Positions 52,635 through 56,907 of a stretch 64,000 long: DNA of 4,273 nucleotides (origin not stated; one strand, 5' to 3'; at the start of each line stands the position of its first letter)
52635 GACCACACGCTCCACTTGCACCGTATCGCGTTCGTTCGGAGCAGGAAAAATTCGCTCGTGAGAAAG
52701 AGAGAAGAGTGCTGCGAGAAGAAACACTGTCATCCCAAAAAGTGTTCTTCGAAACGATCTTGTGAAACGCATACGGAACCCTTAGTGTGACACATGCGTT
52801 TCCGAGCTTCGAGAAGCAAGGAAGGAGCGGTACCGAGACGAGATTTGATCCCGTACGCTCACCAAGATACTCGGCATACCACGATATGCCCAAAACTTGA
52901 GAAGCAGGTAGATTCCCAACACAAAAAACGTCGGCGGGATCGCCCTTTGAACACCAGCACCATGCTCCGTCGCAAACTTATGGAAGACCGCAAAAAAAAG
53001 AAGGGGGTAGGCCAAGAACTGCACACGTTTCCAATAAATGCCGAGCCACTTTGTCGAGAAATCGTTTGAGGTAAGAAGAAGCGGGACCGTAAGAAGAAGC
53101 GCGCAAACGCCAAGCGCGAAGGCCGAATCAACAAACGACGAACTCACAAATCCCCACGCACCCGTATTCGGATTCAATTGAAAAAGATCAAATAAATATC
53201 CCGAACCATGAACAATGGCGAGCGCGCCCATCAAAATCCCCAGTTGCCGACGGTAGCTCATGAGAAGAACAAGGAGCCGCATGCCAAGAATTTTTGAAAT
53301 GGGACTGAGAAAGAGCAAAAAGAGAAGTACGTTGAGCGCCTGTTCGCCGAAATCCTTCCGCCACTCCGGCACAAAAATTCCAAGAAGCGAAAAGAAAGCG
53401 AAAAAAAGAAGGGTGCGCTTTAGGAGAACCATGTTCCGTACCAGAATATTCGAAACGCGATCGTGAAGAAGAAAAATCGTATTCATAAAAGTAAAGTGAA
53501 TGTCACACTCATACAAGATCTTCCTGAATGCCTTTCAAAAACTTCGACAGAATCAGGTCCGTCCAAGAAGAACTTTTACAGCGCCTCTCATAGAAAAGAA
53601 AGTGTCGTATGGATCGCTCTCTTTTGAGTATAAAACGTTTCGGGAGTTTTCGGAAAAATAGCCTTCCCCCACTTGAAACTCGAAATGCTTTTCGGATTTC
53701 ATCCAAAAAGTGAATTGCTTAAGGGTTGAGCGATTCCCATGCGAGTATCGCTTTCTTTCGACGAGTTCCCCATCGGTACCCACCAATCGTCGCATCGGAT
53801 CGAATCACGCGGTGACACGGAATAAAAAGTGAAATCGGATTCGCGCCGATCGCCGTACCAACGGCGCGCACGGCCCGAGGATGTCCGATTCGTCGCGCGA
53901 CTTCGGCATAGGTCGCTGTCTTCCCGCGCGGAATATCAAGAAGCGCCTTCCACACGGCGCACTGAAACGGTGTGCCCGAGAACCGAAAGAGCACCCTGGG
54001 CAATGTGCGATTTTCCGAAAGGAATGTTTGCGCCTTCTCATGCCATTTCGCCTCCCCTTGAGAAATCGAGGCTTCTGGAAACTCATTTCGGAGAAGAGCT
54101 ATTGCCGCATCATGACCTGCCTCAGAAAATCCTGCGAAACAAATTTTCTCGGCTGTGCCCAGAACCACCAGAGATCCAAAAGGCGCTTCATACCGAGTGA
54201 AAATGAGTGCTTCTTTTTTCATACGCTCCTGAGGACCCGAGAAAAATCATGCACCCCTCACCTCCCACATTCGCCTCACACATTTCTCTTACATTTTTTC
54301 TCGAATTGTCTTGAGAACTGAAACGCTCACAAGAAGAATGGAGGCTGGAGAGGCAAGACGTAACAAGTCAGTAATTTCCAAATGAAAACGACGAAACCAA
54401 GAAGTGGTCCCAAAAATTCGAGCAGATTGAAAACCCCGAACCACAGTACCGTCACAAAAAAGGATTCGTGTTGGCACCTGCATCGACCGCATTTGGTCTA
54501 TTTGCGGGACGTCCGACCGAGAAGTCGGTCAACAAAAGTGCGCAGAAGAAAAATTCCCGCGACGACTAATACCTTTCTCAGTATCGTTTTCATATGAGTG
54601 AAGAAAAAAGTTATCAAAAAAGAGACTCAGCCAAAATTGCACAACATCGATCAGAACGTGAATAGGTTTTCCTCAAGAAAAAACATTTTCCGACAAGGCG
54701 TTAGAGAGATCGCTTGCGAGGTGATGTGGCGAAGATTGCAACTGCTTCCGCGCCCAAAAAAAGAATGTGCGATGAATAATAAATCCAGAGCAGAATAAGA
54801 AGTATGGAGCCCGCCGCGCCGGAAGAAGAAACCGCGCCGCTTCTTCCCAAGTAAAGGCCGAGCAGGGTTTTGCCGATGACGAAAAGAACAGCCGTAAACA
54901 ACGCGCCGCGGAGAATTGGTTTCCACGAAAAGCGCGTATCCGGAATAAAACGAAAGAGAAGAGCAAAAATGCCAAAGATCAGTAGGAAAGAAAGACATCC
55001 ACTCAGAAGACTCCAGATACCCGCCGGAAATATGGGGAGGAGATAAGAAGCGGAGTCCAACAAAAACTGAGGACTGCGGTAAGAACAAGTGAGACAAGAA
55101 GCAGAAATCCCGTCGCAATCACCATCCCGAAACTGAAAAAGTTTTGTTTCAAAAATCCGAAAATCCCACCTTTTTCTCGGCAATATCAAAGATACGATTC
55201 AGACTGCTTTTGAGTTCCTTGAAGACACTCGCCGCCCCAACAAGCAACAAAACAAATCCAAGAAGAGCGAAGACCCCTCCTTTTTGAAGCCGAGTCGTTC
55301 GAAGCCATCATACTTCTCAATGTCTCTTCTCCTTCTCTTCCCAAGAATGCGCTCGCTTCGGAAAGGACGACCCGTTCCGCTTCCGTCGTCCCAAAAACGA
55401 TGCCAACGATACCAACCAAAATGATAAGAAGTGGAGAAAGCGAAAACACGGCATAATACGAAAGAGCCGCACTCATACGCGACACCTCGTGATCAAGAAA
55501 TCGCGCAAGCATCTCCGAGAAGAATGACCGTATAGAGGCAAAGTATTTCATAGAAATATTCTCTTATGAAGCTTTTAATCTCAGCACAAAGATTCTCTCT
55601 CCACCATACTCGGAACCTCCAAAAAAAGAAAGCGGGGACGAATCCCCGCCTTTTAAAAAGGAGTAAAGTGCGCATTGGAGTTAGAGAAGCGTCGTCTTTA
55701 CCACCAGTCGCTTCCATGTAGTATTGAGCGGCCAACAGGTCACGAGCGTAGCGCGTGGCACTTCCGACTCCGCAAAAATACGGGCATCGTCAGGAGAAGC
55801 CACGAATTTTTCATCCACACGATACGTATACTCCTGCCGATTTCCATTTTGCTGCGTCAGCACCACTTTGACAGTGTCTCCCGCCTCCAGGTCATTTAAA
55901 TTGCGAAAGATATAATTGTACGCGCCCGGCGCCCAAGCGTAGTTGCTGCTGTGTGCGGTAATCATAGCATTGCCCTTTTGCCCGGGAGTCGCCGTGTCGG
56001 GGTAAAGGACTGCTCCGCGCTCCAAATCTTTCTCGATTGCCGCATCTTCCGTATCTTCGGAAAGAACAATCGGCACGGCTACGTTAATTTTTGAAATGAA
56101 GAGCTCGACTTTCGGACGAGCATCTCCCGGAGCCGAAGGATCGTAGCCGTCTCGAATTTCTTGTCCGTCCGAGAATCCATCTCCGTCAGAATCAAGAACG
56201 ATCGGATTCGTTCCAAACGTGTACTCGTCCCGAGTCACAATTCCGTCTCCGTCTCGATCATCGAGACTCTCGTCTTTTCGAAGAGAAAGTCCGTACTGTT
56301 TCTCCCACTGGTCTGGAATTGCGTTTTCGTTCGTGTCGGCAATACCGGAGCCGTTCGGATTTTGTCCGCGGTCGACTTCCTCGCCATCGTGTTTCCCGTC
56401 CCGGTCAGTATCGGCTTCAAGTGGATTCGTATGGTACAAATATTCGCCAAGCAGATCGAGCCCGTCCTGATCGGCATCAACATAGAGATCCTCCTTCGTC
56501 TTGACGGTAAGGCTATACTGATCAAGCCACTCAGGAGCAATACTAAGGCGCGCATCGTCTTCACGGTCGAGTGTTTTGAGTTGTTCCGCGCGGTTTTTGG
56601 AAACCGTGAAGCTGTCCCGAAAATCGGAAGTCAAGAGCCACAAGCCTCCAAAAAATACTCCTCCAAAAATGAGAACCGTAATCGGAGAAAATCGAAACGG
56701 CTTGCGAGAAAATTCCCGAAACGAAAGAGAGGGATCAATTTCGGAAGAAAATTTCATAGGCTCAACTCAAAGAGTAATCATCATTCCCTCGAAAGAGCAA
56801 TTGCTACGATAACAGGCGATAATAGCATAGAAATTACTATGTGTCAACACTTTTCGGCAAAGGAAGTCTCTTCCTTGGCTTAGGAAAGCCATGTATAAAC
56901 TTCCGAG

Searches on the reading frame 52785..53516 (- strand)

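Call 74: search_protein_families(library=pfam, proteins=[window:52785-53516:-], max_evalue=0.001)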
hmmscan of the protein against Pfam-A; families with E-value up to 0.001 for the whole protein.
window:52785-53516:- (244 aa): 1 family
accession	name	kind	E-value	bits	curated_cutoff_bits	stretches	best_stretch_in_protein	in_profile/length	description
PF01794.25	Ferric_reduct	-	3.9e-09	37.1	28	1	60-177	5-121/121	Ferric reductase like transmembrane component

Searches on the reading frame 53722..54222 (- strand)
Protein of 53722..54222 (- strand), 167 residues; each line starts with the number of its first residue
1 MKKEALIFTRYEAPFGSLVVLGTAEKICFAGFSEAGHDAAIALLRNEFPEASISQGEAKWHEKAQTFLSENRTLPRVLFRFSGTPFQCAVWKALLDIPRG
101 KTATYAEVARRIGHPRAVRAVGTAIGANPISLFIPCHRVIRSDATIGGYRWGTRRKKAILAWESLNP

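Call 74: search_protein_families(library=pfam, proteins=[window:53722-54222:-], max_evalue=0.001)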
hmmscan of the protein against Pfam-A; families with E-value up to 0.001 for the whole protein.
window:53722-54222:- (167 aa): 1 family
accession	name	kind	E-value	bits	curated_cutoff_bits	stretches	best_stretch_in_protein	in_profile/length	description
PF01035.26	DNA_binding_1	-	4e-34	116.7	27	1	85-164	1-80/81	6-O-methylguanine DNA methyltransferase, DNA binding domain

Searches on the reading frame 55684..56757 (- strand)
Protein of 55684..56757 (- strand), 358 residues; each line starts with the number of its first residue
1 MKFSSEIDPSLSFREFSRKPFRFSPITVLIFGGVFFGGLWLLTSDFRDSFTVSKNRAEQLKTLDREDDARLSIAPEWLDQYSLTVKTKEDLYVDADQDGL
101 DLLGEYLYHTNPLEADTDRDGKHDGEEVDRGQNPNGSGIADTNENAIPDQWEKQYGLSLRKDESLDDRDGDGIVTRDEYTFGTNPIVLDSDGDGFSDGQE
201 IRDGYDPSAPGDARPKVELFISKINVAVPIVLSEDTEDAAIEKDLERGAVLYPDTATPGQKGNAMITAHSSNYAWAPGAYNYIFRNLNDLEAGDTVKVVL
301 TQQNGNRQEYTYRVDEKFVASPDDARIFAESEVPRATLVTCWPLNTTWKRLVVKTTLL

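Call 74: search_protein_families(library=pfam, proteins=[window:55684-56757:-], max_evalue=0.001)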
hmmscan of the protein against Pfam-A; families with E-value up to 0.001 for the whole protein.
window:55684-56757:- (358 aa): 2 families
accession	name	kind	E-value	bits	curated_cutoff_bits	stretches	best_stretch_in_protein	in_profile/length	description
PF04203.18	Sortase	-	9.8e-21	74.2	26.6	1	220-357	2-124/125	Sortase domain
PF18884.5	TSP3_bac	-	4.9e-08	33.1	25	1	189-207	1-19/22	Bacterial TSP3 repeat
